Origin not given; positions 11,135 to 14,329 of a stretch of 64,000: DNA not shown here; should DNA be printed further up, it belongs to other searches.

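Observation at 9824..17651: Co-directional block of giant hypothetical proteins, including a 1451-aa protein with a UbiB/ABC1 (ADCK) atypical kinase domain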

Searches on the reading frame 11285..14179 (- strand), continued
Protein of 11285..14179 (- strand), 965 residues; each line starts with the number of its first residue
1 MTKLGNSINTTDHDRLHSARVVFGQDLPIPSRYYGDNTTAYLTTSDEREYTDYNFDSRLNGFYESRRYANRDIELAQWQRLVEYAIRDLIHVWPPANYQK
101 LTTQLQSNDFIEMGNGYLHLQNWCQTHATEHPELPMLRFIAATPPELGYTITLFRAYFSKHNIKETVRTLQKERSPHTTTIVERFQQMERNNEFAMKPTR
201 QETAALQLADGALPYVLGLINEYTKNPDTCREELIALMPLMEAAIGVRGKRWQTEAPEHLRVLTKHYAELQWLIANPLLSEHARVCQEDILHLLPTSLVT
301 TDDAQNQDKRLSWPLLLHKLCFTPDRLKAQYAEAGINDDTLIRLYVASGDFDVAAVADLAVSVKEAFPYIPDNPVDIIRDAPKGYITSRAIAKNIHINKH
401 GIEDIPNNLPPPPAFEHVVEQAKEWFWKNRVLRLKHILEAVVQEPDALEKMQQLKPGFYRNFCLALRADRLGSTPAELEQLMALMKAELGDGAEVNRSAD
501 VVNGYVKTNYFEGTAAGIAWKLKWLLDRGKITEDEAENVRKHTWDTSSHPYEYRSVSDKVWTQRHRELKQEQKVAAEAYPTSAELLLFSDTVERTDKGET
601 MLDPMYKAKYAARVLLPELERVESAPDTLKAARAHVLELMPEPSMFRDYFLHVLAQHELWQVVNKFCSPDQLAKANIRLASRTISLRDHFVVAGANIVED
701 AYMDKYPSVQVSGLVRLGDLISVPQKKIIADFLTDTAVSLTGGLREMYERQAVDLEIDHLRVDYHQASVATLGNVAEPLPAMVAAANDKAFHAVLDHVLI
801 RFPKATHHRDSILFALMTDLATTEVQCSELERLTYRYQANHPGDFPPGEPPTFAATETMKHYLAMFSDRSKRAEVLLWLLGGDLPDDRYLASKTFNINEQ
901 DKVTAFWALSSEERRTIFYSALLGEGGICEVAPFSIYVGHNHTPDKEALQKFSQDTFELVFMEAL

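Call 103: find_encoding_contigs(protein=P0026, flank=8000, max_places=2)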
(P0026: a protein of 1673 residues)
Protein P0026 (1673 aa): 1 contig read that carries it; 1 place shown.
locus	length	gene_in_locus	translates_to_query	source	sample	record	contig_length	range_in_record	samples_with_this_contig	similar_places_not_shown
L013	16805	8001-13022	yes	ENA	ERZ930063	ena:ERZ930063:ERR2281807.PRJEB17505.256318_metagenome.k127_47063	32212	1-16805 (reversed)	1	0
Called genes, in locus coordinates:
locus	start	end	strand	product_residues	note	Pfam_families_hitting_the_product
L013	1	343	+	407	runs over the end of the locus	PF00162:PGK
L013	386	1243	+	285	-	PF04402:SIMPL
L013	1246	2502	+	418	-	PF03952:Enolase_N, PF07476:MAAL_C (faint), PF00113:Enolase_C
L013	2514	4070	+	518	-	PF01676:Metalloenzyme, PF06415:iPGM_N, PF01663:Phosphodiest (weak)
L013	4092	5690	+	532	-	PF01676:Metalloenzyme, PF06415:iPGM_N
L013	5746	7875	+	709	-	PF01435:Peptidase_M48 (weak)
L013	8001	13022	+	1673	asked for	PF03109:ABC1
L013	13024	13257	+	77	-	-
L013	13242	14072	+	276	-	PF00398:RrnaAD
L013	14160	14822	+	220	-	PF18884:TSP3_bac (faint)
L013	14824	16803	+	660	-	?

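Call 104: find_encoding_contigs(protein=P0019, flank=8000, max_places=2)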
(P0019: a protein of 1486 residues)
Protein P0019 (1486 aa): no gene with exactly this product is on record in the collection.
